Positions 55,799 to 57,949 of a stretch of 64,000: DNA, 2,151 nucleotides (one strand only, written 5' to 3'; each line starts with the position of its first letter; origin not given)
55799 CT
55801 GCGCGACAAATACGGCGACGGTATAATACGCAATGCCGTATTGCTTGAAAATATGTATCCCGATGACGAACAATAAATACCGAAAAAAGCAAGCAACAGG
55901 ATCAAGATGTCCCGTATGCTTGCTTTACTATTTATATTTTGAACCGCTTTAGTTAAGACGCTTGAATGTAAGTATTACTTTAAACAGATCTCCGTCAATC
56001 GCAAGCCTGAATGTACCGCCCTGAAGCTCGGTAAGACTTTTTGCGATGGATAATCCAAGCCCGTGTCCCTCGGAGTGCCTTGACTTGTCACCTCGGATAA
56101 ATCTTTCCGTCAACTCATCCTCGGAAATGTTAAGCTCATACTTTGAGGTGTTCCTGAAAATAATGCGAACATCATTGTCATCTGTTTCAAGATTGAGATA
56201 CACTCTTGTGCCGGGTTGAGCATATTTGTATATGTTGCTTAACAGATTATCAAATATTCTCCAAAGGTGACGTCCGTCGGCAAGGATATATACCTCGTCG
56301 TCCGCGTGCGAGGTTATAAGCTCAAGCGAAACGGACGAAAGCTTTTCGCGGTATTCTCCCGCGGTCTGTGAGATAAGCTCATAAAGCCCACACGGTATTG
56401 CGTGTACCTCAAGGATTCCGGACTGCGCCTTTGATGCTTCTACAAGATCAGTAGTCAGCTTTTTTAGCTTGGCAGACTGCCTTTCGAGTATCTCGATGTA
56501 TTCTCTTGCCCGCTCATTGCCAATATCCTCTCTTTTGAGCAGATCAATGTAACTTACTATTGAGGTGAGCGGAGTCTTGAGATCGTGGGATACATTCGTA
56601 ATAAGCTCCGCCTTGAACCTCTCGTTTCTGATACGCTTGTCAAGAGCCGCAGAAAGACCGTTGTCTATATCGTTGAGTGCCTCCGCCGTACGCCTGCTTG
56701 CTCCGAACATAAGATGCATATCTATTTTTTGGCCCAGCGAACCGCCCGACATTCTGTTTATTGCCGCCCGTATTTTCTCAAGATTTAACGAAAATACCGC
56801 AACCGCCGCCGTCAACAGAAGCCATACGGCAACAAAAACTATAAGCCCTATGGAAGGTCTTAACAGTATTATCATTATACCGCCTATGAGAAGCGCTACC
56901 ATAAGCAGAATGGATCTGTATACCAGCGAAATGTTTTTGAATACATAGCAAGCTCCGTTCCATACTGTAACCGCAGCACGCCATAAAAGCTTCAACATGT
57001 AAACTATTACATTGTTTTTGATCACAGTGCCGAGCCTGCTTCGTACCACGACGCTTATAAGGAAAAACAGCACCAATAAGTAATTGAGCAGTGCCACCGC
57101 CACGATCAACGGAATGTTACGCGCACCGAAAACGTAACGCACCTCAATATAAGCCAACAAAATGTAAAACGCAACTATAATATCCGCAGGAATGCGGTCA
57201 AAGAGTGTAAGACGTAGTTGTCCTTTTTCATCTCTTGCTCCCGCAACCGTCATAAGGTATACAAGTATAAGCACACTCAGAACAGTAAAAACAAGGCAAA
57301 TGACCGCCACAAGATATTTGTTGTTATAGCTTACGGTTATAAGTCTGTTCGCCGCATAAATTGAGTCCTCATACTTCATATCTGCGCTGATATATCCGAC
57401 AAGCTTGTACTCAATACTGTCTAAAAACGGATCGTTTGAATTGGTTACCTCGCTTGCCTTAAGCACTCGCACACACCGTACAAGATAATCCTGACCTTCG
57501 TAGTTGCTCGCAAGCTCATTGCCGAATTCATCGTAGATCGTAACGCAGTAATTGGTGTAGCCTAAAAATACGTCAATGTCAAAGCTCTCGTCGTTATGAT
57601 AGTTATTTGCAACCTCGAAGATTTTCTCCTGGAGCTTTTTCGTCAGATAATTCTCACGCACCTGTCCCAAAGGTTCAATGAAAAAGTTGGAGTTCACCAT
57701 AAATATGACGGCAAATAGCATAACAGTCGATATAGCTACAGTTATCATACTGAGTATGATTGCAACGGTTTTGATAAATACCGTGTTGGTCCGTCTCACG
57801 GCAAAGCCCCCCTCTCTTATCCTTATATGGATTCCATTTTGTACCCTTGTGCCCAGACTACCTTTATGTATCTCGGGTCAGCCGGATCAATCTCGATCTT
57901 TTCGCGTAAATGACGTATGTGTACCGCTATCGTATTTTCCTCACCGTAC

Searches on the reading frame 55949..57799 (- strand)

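Call 81: search_protein_families(library=pfam, proteins=[window:55949-57799:-], max_evalue=0.0001)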
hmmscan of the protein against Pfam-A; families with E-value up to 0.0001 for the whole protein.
window:55949-57799:- (616 aa): 2 families
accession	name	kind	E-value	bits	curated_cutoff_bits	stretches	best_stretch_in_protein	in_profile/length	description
PF00512.31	HisKA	-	6.1e-15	55.5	26.9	1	396-461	2-66/66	His Kinase A (phospho-acceptor) domain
PF02518.31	HATPase_c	-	8.6e-13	49.1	26.4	1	508-599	2-93/111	Histidine kinase-, DNA gyrase B-, and HSP90-like ATPase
